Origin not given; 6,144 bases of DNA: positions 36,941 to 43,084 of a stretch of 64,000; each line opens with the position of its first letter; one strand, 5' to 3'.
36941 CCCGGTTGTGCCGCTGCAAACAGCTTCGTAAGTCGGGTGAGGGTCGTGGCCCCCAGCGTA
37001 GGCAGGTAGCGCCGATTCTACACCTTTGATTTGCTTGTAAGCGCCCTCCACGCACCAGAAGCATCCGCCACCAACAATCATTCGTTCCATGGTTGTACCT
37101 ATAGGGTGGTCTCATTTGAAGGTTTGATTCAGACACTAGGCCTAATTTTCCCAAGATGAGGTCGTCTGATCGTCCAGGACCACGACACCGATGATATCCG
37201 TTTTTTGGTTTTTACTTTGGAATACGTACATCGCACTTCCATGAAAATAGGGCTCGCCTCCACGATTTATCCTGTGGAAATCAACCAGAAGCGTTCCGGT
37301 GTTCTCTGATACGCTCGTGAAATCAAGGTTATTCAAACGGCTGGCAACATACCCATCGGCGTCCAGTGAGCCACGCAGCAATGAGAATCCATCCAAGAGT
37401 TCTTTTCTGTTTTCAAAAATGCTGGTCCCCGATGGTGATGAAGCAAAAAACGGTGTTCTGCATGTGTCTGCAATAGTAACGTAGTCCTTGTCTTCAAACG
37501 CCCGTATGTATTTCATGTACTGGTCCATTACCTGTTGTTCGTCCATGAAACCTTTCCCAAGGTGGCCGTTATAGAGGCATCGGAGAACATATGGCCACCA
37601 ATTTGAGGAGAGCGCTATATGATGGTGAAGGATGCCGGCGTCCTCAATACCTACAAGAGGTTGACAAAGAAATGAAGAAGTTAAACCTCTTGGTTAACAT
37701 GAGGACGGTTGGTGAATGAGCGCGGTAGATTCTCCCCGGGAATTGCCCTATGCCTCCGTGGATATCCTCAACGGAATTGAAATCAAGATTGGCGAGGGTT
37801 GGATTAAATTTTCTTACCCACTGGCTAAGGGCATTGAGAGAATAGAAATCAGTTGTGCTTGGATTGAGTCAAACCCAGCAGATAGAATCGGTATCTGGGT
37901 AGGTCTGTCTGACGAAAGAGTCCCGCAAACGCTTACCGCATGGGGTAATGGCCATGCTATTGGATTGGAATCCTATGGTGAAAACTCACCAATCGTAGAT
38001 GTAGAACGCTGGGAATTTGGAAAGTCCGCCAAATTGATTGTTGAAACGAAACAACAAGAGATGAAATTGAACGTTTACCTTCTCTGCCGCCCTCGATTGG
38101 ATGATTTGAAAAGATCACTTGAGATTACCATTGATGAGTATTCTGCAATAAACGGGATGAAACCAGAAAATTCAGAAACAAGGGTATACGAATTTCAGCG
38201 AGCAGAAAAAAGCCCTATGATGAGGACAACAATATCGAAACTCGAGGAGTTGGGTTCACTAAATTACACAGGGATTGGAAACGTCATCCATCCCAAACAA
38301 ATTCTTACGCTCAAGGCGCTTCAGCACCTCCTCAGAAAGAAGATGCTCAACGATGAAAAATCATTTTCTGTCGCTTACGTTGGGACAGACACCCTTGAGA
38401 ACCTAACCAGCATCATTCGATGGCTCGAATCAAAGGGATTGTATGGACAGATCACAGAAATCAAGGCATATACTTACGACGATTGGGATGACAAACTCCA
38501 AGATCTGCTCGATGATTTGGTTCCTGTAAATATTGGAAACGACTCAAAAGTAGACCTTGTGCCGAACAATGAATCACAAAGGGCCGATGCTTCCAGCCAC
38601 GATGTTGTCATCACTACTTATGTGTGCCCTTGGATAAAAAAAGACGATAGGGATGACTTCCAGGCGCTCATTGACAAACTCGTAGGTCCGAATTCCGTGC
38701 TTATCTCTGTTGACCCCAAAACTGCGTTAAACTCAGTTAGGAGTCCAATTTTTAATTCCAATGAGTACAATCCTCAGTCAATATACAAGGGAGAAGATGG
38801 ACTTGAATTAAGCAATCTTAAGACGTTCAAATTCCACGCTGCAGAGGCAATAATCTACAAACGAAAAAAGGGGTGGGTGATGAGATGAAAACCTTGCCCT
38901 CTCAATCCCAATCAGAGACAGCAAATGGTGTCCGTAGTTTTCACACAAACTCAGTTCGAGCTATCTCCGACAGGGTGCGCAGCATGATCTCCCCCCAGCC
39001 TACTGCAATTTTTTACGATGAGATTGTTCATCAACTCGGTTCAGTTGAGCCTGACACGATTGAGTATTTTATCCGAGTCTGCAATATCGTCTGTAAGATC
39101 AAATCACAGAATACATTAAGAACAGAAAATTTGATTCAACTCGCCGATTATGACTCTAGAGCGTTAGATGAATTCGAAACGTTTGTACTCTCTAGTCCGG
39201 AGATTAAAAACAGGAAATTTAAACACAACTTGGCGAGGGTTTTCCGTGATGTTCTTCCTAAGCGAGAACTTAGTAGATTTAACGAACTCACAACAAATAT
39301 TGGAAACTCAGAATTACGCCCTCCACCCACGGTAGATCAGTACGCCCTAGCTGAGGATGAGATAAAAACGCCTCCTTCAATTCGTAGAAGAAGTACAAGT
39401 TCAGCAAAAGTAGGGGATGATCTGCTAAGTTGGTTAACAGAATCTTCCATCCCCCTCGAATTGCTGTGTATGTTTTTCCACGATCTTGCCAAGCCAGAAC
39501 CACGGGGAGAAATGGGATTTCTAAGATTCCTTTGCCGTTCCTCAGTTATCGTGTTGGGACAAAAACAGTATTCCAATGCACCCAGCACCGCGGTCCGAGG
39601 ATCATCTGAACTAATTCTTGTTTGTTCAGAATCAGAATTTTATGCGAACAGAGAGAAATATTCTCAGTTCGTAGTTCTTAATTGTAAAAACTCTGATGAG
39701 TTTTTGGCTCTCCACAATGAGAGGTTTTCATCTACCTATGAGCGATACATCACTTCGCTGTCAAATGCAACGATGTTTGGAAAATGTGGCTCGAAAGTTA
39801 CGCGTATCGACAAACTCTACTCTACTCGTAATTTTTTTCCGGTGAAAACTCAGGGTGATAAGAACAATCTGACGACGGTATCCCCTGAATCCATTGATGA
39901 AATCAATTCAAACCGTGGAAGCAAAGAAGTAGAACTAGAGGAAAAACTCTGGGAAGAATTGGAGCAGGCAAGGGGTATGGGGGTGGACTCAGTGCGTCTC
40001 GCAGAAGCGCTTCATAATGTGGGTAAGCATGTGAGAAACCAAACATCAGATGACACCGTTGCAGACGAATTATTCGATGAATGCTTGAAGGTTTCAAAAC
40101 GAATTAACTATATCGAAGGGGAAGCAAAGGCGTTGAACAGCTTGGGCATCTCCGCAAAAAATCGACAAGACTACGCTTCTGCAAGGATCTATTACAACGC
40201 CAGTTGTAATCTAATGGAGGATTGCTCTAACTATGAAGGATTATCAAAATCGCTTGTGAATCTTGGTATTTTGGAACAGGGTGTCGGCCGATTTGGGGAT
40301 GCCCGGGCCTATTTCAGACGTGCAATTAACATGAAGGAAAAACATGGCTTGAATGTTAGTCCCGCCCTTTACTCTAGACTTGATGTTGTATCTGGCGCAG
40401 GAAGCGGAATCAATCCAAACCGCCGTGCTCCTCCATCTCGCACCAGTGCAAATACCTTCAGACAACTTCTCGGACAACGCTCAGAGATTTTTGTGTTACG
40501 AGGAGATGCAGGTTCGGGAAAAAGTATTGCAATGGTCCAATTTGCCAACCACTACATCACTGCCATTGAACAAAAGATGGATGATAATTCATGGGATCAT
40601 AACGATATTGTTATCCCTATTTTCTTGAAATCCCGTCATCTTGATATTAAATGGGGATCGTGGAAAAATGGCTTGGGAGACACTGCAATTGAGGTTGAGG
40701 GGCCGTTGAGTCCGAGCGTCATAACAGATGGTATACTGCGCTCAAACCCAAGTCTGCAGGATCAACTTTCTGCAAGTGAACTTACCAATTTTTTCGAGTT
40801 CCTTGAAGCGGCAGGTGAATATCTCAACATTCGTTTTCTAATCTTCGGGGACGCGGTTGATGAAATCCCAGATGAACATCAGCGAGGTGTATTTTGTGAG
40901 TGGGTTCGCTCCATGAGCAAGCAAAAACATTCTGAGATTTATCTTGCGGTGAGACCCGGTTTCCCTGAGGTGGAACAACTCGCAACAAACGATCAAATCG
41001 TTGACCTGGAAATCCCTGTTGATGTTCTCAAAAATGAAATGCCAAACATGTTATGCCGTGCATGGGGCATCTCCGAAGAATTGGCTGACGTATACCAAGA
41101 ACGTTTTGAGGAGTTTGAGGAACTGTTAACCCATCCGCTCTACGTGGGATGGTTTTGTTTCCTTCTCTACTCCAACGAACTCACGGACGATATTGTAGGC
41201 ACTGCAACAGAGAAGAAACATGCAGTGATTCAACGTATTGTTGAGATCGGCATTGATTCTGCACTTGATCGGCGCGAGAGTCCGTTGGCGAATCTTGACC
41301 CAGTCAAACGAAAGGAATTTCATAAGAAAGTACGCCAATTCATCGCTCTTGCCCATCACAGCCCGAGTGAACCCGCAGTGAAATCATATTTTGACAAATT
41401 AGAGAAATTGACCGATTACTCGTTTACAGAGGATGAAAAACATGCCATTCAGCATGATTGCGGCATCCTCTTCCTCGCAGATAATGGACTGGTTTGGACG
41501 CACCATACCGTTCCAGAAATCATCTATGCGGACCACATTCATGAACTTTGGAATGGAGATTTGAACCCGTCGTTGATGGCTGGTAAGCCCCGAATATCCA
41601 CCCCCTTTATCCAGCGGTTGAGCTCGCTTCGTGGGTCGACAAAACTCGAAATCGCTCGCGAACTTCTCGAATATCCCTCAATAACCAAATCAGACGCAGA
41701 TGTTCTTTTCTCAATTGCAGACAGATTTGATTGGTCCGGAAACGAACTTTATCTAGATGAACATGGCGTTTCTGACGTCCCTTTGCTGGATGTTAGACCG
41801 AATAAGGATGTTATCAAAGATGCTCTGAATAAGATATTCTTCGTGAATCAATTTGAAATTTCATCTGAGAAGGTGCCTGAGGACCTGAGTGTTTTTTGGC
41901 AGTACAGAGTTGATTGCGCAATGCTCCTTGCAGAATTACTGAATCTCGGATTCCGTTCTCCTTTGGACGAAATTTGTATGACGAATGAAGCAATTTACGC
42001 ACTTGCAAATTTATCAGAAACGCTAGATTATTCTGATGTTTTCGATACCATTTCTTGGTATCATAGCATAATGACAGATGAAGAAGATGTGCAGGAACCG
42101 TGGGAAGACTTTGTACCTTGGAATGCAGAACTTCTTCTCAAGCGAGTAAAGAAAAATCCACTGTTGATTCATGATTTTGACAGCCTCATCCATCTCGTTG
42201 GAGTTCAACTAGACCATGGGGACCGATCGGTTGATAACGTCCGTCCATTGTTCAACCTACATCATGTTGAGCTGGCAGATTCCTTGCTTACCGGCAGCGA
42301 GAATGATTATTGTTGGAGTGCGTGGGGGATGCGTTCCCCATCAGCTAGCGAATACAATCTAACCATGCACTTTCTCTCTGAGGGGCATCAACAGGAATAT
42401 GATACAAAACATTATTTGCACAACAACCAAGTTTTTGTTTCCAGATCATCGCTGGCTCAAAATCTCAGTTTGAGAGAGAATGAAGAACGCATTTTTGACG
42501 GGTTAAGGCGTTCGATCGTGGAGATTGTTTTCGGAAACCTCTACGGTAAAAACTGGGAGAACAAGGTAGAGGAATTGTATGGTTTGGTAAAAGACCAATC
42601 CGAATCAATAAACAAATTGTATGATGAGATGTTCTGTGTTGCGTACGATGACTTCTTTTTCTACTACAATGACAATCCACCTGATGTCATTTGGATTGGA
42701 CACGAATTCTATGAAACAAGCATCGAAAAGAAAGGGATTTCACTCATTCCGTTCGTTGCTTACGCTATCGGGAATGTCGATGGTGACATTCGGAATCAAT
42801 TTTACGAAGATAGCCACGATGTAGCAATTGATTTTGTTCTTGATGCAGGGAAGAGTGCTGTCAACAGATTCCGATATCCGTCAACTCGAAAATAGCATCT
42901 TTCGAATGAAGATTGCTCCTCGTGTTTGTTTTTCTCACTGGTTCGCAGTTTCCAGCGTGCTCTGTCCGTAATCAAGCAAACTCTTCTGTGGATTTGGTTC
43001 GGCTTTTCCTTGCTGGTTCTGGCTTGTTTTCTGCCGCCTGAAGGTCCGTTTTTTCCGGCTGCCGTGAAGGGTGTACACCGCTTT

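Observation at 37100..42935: Low-GC ~5.8 kb accessory island wedged between msrA and a photolyase gene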

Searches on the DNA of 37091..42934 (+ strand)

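Call 97: search_dna_similar(query=window:37091-42934:+, collection=phages, mode=distant, max_rows=5)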
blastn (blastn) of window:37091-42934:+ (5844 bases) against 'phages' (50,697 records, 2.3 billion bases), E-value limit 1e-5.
No match.
